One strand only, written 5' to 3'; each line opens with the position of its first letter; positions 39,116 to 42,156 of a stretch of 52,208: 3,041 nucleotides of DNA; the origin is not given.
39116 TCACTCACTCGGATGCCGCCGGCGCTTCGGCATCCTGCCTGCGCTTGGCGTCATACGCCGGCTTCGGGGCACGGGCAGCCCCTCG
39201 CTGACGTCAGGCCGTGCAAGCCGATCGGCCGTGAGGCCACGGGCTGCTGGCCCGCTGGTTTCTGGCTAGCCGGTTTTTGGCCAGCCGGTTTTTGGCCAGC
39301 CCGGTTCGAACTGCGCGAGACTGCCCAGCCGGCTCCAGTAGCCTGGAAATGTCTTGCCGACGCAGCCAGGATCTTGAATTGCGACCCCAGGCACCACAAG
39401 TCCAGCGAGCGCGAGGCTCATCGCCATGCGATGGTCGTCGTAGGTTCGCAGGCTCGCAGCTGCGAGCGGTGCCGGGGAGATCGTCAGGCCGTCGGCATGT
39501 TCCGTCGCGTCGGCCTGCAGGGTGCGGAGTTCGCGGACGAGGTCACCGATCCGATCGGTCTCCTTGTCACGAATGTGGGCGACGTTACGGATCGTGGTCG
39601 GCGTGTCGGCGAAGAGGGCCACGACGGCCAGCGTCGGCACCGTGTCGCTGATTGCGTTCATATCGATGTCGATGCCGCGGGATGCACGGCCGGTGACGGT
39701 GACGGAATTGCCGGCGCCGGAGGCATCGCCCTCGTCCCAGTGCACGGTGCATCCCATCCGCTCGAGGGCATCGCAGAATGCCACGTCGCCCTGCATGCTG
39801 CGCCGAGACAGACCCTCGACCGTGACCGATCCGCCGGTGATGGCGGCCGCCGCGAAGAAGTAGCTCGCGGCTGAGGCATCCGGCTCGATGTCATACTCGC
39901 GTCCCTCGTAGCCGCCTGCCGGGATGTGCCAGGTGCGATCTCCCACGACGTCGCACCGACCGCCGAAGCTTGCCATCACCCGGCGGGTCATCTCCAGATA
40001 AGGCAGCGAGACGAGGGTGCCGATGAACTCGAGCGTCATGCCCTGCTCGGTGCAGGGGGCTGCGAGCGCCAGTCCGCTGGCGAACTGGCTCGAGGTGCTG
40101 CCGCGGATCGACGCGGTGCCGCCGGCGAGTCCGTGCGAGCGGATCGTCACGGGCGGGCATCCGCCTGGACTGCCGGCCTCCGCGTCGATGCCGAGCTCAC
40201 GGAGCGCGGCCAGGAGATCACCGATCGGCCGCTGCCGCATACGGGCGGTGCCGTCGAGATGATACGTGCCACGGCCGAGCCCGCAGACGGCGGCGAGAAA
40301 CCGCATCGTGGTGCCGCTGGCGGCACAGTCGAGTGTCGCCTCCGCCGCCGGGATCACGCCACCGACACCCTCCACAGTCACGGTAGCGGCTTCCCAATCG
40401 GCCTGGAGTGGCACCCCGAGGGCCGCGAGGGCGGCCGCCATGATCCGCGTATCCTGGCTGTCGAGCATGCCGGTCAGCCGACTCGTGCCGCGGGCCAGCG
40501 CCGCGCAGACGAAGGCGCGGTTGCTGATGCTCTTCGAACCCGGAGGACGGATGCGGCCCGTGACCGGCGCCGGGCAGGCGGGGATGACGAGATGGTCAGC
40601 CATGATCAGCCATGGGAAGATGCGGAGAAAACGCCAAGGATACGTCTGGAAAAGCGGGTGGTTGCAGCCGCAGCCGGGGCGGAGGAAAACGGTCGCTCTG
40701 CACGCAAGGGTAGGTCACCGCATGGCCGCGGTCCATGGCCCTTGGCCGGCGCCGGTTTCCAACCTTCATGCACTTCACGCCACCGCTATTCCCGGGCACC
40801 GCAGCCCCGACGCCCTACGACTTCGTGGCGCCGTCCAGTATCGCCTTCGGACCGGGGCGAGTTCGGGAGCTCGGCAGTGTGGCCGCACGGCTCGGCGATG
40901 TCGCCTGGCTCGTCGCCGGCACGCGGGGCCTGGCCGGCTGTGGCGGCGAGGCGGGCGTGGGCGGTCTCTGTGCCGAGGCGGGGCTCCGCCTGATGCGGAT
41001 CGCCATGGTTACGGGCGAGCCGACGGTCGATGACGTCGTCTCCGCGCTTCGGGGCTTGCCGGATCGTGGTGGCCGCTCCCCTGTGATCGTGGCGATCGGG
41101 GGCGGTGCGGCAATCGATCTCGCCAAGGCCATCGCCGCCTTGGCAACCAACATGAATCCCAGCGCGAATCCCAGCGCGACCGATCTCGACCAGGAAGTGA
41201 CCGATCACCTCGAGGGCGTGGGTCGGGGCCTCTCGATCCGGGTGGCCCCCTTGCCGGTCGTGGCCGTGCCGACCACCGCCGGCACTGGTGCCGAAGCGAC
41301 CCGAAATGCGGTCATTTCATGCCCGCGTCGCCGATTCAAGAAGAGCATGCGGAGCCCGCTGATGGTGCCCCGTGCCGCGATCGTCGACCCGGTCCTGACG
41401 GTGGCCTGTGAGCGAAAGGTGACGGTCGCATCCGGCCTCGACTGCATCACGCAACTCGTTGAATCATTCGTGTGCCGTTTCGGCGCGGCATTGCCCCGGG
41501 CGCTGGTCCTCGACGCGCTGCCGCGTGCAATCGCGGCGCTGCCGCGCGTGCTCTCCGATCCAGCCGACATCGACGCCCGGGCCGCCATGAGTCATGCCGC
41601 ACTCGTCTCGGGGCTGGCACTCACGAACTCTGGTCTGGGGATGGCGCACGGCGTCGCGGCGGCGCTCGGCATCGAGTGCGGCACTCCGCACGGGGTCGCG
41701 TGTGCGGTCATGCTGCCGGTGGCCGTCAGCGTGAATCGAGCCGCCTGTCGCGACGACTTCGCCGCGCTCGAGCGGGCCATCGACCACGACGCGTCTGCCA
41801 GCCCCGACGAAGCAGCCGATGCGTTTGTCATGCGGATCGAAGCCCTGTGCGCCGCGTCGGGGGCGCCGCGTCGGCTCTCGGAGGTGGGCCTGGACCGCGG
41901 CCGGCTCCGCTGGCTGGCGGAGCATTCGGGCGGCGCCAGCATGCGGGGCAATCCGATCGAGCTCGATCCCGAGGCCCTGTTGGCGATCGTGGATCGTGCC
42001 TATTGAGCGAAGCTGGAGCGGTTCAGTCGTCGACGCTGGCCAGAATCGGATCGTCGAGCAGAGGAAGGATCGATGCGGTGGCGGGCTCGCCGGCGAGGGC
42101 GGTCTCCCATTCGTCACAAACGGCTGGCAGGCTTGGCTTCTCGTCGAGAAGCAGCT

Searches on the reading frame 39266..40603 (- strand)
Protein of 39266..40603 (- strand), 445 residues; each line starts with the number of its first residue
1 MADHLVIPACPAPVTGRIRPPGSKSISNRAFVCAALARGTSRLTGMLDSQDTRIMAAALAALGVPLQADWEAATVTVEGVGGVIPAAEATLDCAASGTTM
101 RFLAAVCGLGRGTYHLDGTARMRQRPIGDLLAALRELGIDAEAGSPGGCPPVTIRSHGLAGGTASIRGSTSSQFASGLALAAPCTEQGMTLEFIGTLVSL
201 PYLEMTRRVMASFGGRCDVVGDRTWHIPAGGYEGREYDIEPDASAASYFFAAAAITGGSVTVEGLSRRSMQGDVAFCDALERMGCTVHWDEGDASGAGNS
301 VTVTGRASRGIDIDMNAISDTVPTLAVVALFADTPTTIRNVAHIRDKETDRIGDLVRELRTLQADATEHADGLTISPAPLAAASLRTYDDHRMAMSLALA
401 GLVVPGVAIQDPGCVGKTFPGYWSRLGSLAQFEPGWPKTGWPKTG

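Call 10: search_protein_families(library=pfam, proteins=[window:39266-40603:-])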
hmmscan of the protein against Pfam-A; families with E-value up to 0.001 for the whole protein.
window:39266-40603:- (445 aa): 1 family
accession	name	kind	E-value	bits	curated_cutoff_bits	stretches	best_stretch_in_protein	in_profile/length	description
PF00275.25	EPSP_synthase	-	3.7e-116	388.7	22.8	1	11-426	4-417/417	EPSP synthase (3-phosphoshikimate 1-carboxyvinyltransferase)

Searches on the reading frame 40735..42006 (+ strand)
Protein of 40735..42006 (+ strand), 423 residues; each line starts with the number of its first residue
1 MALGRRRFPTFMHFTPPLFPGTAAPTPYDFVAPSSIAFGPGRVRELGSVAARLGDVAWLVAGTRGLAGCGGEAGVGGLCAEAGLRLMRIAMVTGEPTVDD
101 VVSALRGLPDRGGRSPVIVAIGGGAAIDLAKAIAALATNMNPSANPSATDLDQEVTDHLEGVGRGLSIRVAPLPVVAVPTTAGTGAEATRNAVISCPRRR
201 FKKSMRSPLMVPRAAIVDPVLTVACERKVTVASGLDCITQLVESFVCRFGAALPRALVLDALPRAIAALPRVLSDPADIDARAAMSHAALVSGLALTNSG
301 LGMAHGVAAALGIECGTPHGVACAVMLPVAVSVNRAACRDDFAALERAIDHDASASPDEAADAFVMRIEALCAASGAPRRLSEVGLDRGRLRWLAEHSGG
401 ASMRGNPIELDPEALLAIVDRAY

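Call 10: search_protein_families(library=pfam, proteins=[window:40735-42006:+])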
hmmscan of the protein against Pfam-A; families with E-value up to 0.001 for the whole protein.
window:40735-42006:+ (423 aa): 3 families
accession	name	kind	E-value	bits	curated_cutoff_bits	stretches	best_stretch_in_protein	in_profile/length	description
PF00465.25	Fe-ADH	-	1.8e-33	115.9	31.3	1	33-219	1-168/168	Iron-containing alcohol dehydrogenase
PF25137.1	ADH_Fe_C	-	9.5e-29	100.9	27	1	230-423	1-194/194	Fe-containing alcohol dehydrogenase family, C-terminal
PF13685.12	Fe-ADH_2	-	1.2e-06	29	28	1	39-137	3-97/149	Iron-containing alcohol dehydrogenase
